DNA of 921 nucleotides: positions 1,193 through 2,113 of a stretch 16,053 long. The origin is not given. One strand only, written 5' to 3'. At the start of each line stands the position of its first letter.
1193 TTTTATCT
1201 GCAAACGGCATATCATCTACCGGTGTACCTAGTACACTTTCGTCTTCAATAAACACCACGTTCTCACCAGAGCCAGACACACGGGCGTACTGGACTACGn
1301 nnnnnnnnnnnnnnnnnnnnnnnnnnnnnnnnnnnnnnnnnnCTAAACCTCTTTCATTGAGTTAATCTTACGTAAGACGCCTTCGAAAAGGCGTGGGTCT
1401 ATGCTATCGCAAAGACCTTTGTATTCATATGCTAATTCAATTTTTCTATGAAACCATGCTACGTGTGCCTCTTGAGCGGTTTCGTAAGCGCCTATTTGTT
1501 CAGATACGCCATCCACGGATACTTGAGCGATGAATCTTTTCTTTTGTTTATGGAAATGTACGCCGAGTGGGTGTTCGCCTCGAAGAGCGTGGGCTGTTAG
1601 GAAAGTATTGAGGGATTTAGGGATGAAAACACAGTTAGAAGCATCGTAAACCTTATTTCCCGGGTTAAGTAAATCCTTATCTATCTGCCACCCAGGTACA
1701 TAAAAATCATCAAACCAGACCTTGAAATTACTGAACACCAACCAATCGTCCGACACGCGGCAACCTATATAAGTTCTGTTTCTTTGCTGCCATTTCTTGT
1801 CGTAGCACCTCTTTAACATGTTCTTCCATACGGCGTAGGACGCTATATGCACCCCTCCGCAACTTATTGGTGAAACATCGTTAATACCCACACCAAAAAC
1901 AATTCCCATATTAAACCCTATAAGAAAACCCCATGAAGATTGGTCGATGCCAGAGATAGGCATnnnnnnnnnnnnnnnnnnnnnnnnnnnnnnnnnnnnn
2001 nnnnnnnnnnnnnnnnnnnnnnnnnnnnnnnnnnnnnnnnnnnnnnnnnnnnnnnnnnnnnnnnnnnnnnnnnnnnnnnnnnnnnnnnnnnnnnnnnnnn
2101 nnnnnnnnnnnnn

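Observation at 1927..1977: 12-bp perfect inverted repeat wrapped around the start codon of the first HNH gene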

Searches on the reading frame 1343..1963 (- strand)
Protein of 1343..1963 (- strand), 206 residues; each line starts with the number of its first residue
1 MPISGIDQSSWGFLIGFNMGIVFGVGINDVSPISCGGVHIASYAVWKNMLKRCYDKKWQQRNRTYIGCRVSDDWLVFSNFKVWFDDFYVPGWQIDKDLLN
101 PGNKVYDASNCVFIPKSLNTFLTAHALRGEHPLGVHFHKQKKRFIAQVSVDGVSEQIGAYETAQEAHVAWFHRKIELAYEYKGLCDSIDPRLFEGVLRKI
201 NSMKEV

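Call 11: search_protein_families(library=pfam, proteins=[window:1343-1963:-], max_evalue=0.01)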
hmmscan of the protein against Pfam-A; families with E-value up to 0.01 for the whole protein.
window:1343-1963:- (206 aa): 0 families

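Call 23: find_homologous_proteins(query=window:1343-1963:-, max_evalue=0.001)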
Query window:1343-1963:- (206 aa): 69 proteins with E <= 0.001 among 94 candidates.
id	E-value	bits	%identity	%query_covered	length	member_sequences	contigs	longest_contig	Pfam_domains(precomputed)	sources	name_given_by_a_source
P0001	1.3e-134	465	96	100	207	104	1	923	-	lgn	-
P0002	3.0e-114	398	81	100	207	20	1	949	-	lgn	-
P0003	8.6e-92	325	73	91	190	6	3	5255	-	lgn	-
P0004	3.0e-89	316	67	100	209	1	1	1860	-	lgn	-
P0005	4.8e-89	316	72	91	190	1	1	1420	-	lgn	-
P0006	4.9e-88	312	71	91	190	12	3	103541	-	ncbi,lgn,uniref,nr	ncbi:hypothetical protein ABXH80_004104 [Salmonella enterica]|uniref:hypothetical protein n=1 Tax=Sa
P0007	1.5e-87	311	66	100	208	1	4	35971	-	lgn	-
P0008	8.7e-84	298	66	92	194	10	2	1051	-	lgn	-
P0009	2.0e-80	288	68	93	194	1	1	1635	-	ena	-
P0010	4.9e-79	283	66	89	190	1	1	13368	-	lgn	-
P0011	1.3e-76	275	61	89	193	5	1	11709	-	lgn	-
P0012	1.1e-75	272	61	91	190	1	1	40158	-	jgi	jgi:hypothetical protein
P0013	5.4e-59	217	54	91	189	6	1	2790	-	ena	-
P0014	3.4e-57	212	51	91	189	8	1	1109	-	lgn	-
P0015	3.1e-56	208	52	91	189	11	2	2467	-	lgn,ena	-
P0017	2.6e-51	192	47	92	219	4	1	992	-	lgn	-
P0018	2.6e-48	183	47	90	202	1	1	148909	-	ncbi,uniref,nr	ncbi:hypothetical protein [Cedecea sp. P7760]|uniref:hypothetical protein n=1 Tax=Cedecea sp. P7760 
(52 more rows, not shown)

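Call 24: search_dna_similar(query=window:1346-1909:-, collection=phages, mode=protein, max_rows=60, rows=spread)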
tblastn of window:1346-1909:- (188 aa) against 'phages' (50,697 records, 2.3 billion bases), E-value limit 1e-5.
Records with a match: 1506; places in all: 2563; records where one place covers at least 80% of the query: 764.
Best place of each record, by identity: >=99% 3; 95-99% 4; <60% 1499.
By first word of the organism name: Vibrio 814; Pseudomonas 148; Rheinheimera 115; Escherichia 81; Bacillus 69; Acinetobacter 56; Salmonella 52; Klebsiella 46; Aeromonas 24; Dickeya 16; and 30 more.
By host as written in the record: - 652; Rheinheimera sp. BAL341 115; Pseudomonas aeruginosa 49; Vibrio crassostreae 36; Escherichia coli 33; Acinetobacter baumannii 25; Pseudomonas aeruginosa PAO1 25; Klebsiella pneumoniae 21; and 247 more.
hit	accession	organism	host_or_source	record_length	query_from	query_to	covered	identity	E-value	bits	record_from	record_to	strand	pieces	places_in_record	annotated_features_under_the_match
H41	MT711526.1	Escherichia phage vB_EcoS_fPoEco01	Escherichia coli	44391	1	188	100%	99.5%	7e-124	389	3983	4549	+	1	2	putative HNH endonuclease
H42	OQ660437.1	Salmonella phage D5lw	Salmonella sp.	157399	3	182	96%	42.6%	1e-42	157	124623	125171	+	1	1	HNH homing endonuclease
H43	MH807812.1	Dickeya phage Kamild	Dickeya solani DSM28711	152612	3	186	98%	40.3%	3e-38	144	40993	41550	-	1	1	putative homing endonuclease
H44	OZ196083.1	Vibrio phage K368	Seawater and oysters mix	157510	4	187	98%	38.9%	2e-34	133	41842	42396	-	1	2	HNH endonuclease | anaerobic ribonucleotide reductase small subunit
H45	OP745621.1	Salmonella phage INT59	Salmonella sp.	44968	4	182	95%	39.8%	3e-40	150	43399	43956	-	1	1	hypothetical protein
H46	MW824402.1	Vibrio phage 64E30.1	Vibrio crassostreae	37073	2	179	95%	39.3%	1e-28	117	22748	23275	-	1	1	none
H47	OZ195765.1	Vibrio phage D65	Seawater and oysters mix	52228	3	187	98%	36.8%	3e-33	130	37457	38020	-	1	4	HNH endonuclease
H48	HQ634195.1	Vibrio phage eugene 12A10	Vibrio sp. 12A10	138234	3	187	98%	36.5%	8e-30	120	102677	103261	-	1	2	hypothetical protein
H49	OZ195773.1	Vibrio phage F89 g2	Seawater and oysters mix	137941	4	186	97%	36.6%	6e-28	114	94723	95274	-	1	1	HNH endonuclease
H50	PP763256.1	Acinetobacter phage Ab3-TPeters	Acinetobacter baumannii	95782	4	179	94%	37.0%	6e-31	123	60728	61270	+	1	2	HNH endonuclease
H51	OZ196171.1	Vibrio phage K19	Seawater and oysters mix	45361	3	162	85%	40.5%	8e-31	123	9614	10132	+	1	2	HNH endonuclease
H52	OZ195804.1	Vibrio phage K1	Seawater and oysters mix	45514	3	162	85%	40.5%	8e-31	123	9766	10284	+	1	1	HNH endonuclease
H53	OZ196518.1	Vibrio phage K52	Seawater and oysters mix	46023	3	162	85%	40.5%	8e-31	123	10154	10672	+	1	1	HNH endonuclease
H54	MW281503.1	Bacillus phage Anthos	Bacillus thuringiensis subsp. kurstaki ...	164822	4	179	94%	35.8%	4e-28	115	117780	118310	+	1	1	helix-turn-helix DNA binding domain protein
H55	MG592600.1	Vibrio phage 1.236.O._10N.261.52.C4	Vibrio cyclitrophicus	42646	4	162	85%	38.9%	6e-25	106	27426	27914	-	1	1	DNA-binding domain protein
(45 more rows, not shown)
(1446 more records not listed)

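Call 26: find_related_loci(query=A1, collection=viral_contigs, flank=1500)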
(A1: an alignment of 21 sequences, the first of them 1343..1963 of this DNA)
Query A1 (206 aa) in viral_contigs; peptide patterns used: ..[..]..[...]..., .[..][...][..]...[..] (x = any residue, [..] = any of these).
371 stretches matched a pattern; 329 encode a relative of the query (tblastn E <= 1e-3); the best 80 are kept; 80 distinct loci.
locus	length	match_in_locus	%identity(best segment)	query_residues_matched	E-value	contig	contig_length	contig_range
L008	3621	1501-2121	100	1-206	8e-141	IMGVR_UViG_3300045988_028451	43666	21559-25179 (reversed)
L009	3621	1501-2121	100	1-206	8e-141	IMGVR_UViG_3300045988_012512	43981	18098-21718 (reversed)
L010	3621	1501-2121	100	1-206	8e-141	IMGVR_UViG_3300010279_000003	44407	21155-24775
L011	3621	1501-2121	97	1-206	1e-135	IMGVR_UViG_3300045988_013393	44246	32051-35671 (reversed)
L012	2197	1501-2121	90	1-206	1e-130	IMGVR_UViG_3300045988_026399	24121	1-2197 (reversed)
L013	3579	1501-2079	44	12-203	7e-53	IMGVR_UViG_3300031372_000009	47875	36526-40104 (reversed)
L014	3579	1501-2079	44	12-203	7e-53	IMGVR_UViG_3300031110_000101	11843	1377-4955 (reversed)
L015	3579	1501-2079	43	12-203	1e-51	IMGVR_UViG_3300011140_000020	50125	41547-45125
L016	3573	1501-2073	47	22-206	2e-48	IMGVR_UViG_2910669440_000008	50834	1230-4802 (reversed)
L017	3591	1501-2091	42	15-204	2e-48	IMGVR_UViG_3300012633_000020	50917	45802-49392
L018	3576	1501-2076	43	21-206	3e-47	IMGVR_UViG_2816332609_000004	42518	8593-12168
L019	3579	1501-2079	43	18-203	3e-47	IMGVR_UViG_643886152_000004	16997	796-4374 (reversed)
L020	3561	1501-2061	44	21-200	1e-44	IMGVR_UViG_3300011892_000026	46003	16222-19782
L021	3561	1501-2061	41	21-200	1e-42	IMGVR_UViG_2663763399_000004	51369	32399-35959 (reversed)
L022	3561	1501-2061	41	21-200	1e-42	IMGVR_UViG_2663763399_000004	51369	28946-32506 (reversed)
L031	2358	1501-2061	40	25-204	3e-41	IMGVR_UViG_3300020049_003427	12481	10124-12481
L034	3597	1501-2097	39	12-204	6e-40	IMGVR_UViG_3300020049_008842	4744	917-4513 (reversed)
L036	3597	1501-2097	38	12-204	2e-39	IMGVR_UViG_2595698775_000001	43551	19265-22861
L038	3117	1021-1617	39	12-204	3e-39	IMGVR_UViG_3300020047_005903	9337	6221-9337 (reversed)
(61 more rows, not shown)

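Call 27: find_encoding_contigs(protein=P0002, flank=1500, max_places=4)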
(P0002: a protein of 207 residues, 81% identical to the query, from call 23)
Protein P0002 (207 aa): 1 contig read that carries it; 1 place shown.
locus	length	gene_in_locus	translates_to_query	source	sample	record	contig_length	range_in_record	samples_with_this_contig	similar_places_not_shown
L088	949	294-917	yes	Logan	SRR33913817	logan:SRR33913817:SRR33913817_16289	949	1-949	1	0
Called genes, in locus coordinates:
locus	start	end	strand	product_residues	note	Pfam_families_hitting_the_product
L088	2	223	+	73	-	?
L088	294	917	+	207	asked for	-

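Call 28: find_encoding_contigs(protein=P0007, flank=1500, max_places=4)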
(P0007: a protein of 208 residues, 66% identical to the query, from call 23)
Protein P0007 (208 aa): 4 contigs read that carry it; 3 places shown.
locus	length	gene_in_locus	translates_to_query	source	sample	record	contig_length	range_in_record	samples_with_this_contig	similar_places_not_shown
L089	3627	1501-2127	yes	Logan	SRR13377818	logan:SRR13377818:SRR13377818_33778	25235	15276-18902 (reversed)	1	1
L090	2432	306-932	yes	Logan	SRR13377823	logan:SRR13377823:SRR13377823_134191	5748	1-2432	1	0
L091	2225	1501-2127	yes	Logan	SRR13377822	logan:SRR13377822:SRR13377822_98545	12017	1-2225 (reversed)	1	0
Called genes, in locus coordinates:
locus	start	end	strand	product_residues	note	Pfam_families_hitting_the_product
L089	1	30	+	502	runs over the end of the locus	PF13264:DUF4055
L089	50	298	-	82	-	-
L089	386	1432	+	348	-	PF04233:Phage_Mu_F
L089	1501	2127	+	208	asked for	-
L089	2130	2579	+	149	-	-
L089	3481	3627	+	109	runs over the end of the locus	PF16083:Phage_holin_3_3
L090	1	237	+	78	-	?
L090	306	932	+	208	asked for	-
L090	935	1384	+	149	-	-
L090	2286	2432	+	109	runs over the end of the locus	PF16083:Phage_holin_3_3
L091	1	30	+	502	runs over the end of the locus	PF13264:DUF4055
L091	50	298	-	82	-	-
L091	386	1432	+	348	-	PF04233:Phage_Mu_F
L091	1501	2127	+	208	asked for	-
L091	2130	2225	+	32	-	?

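Call 29: find_encoding_contigs(protein=P0004, flank=1500, max_places=4)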
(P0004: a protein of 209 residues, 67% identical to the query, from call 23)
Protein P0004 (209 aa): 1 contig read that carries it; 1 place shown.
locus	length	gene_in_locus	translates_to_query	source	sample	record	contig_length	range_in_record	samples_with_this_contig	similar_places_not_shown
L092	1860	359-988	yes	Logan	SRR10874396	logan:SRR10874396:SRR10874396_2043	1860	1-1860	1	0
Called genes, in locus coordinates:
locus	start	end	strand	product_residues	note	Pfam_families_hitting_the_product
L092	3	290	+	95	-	?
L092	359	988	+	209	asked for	-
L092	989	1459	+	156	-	PF13927:Ig_3 (faint)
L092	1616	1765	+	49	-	-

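Call 38: find_encoding_contigs(protein=P0006, flank=2500, max_places=3)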
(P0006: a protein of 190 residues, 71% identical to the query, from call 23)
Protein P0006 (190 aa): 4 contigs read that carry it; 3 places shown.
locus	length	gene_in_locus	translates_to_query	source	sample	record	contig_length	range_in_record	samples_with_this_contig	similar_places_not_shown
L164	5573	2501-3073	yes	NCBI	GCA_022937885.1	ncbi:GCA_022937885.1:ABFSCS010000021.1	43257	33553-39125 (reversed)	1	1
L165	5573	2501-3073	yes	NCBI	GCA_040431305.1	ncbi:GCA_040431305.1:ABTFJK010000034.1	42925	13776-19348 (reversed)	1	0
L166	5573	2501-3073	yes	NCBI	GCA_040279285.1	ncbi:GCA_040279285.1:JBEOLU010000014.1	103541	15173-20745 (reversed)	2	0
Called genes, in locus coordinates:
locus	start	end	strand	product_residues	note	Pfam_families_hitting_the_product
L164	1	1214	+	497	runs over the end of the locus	PF13264:DUF4055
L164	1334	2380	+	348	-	PF04233:Phage_Mu_F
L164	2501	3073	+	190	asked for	-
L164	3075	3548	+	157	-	-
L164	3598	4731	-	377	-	-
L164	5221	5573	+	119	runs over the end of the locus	-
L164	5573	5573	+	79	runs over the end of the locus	-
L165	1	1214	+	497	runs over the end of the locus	PF13264:DUF4055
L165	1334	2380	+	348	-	PF04233:Phage_Mu_F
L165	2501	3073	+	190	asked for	-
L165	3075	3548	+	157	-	-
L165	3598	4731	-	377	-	-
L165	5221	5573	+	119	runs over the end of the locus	-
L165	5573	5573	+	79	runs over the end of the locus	-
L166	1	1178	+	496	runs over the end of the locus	PF13264:DUF4055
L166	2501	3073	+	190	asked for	-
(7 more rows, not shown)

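Call 39: find_encoding_contigs(protein=P0008, flank=2500, max_places=2)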
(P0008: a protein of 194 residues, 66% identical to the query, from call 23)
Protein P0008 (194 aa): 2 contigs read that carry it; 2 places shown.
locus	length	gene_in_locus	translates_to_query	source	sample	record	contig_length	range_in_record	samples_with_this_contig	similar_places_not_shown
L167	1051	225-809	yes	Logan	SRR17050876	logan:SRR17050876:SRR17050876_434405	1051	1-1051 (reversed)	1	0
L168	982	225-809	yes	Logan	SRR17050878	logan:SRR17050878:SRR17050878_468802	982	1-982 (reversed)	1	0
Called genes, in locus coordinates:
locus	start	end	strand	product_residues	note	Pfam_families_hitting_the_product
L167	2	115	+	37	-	?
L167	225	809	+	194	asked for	-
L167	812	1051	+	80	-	?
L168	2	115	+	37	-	?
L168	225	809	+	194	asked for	-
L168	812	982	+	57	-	?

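Call 40: find_encoding_contigs(protein=P0009, flank=2500, max_places=2)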
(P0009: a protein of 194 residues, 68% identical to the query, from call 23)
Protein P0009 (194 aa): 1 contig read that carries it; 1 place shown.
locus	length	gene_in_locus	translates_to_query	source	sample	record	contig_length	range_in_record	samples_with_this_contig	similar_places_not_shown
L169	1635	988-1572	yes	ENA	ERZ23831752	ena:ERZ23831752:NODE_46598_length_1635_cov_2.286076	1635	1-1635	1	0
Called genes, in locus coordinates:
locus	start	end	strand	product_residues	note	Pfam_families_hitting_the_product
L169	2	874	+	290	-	?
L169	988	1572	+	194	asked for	-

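Call 41: find_encoding_contigs(protein=P0010, flank=2500, max_places=2)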
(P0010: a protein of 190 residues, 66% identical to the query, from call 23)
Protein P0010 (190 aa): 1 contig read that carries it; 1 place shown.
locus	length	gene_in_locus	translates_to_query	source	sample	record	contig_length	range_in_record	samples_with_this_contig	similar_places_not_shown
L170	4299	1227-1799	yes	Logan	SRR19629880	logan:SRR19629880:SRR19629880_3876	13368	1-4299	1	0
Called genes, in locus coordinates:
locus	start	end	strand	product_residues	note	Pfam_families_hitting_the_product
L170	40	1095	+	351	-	PF04233:Phage_Mu_F (weak)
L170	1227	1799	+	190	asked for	-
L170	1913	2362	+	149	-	-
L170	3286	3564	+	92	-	PF04971:Phage_holin_2_1, PF16080:Phage_holin_2_3 (faint)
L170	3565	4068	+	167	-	PF00959:Phage_lysozyme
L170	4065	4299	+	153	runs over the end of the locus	PF03245:Phage_lysis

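Call 42: find_encoding_contigs(protein=P0011, flank=2500, max_places=2)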
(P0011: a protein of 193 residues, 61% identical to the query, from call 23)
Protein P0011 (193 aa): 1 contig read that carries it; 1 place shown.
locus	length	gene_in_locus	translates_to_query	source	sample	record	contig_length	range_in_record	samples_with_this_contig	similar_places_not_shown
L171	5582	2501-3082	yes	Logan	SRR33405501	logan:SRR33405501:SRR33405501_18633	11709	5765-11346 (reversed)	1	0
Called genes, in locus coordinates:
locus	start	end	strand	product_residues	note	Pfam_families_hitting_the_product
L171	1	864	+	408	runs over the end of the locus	?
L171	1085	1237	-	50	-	-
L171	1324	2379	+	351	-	PF04233:Phage_Mu_F (weak)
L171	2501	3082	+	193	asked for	-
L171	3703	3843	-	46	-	-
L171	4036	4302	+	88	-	PF04971:Phage_holin_2_1, PF16080:Phage_holin_2_3 (faint)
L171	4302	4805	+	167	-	PF00959:Phage_lysozyme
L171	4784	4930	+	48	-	PF26839:DUF8272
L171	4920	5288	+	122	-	-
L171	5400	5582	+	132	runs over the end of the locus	-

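Call 43: find_encoding_contigs(protein=P0018, flank=2500, max_places=2)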
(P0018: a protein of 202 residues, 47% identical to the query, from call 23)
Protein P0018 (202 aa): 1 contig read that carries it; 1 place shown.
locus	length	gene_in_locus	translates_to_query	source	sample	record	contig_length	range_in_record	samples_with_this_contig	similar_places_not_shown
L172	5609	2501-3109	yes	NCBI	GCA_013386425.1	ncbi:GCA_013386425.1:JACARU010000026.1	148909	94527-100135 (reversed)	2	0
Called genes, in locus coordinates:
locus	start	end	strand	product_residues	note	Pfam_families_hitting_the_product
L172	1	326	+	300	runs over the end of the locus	PF03837:RecT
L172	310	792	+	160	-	PF05565:Sipho_Gp157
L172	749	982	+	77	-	PF07026:DUF1317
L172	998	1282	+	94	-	-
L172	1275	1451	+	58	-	PF10930:DUF2737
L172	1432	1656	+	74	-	-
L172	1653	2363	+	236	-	-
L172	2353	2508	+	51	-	-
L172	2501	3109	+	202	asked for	-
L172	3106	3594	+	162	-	-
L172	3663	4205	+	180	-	-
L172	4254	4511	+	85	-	PF06806:DUF1233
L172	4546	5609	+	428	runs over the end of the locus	PF12167:Arm-DNA-bind_2, PF00589:Phage_integrase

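Call 44: find_encoding_contigs(protein=P0017, flank=2500, max_places=2)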
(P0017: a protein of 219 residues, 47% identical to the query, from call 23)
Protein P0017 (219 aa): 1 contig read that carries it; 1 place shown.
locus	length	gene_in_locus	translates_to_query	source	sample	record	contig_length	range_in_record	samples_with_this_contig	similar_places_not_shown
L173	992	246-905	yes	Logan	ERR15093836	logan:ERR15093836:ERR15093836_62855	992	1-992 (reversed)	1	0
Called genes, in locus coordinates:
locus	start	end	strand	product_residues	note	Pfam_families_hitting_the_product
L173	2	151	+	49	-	?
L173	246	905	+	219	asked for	-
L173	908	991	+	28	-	?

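Call 66: find_related_loci(query=L034:1522-2097:+, collection=viral_contigs, flank=600)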
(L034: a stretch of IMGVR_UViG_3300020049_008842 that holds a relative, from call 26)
Query L034:1522-2097:+ (192 aa) in viral_contigs; peptide patterns used: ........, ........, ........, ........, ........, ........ (x = any residue, [..] = any of these).
19 stretches matched a pattern; 16 encode a relative of the query (tblastn E <= 1e-3); 16 distinct loci.
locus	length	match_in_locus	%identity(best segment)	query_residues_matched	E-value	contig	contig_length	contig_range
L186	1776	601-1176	100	1-192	2e-139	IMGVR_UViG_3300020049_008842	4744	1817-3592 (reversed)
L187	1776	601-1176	97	1-192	7e-135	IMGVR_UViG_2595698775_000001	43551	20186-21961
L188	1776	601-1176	96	1-192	9e-136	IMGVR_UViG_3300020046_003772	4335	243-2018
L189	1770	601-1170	65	2-191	2e-84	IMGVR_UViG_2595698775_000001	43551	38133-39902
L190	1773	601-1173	55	3-192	1e-75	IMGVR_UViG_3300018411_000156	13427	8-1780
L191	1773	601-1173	55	3-192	1e-75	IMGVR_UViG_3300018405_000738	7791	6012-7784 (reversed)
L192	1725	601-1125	49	2-175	8e-54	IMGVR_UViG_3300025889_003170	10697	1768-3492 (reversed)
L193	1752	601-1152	41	2-189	3e-43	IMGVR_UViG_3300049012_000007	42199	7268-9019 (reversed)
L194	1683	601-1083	42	2-162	3e-41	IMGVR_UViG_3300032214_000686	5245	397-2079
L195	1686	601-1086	42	1-162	6e-41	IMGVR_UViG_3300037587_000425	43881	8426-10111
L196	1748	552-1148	38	2-188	7e-41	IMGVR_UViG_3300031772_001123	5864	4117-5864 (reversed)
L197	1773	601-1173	40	1-186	7e-41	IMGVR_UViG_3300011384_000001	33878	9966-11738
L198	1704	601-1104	44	2-169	9e-40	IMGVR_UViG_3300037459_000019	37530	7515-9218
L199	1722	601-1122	36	2-175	8e-38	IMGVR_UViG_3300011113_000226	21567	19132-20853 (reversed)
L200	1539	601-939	49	4-115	2e-28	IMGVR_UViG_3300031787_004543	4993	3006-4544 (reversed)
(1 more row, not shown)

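Call 67: find_related_loci(query=L031:1489-2061:+, collection=viral_contigs, flank=600)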
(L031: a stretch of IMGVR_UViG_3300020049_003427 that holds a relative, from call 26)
Query L031:1489-2061:+ (191 aa) in viral_contigs; peptide patterns used: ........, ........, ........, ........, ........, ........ (x = any residue, [..] = any of these).
4 stretches matched a pattern; 3 encode a relative of the query (tblastn E <= 1e-3); 3 distinct loci.
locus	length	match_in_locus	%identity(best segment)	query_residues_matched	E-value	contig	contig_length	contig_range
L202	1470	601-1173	100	1-191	3e-142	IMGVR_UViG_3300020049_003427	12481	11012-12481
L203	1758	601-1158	48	2-188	4e-57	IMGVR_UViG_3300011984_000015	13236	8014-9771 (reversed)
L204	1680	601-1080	34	28-188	3e-21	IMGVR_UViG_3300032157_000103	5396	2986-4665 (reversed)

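Call 70: search_protein_families(library=phrogs, proteins=[window:1343-1909:-], max_evalue=0.001)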
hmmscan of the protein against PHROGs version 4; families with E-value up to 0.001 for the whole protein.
window:1343-1909:- (188 aa): 8 families
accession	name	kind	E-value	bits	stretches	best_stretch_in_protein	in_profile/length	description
phrog_953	-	DNA, RNA and nucleotide metabolism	4.6e-77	261.1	1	1-187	196-390/420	HNH endonuclease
phrog_374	-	DNA, RNA and nucleotide metabolism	2.8e-29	103.4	1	24-165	272-412/617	HNH endonuclease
phrog_2081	-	DNA, RNA and nucleotide metabolism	5.1e-20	73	1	21-103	102-193/433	HNH endonuclease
phrog_30929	-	unknown function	1.3e-19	71.4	1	25-158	39-178/413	-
phrog_3377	-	DNA, RNA and nucleotide metabolism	1.9e-07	32.1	1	21-98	11-87/196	HNH endonuclease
phrog_8790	-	DNA, RNA and nucleotide metabolism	4.4e-06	27.8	1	23-99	24-97/241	restriction endonuclease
phrog_99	-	DNA, RNA and nucleotide metabolism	2.6e-05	25.1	1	116-158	217-258/383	HNH endonuclease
phrog_35306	-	unknown function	0.00013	23.2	1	116-156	33-73/90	-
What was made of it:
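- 1343..1909 (-): Endonuclease-like gene, 188 aa, read from the conserved start at ATG 1909. PHROG 953 'HNH endonuclease', E = 5e-77 (call 70).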

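Call 71: search_solved_structures(query=A1, max_evalue=1, show_alignments=1)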
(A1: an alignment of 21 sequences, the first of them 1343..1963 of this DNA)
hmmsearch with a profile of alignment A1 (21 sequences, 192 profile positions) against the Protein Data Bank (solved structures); distinct sequences matched with E-value up to 1: 2.
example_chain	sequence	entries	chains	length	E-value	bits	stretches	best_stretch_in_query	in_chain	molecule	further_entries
7wq5_A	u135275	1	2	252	0.075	15.8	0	116-162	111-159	Ethylene-responsive transcription factor WRI1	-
2gcc_A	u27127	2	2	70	0.34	13.6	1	114-159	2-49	ATERF1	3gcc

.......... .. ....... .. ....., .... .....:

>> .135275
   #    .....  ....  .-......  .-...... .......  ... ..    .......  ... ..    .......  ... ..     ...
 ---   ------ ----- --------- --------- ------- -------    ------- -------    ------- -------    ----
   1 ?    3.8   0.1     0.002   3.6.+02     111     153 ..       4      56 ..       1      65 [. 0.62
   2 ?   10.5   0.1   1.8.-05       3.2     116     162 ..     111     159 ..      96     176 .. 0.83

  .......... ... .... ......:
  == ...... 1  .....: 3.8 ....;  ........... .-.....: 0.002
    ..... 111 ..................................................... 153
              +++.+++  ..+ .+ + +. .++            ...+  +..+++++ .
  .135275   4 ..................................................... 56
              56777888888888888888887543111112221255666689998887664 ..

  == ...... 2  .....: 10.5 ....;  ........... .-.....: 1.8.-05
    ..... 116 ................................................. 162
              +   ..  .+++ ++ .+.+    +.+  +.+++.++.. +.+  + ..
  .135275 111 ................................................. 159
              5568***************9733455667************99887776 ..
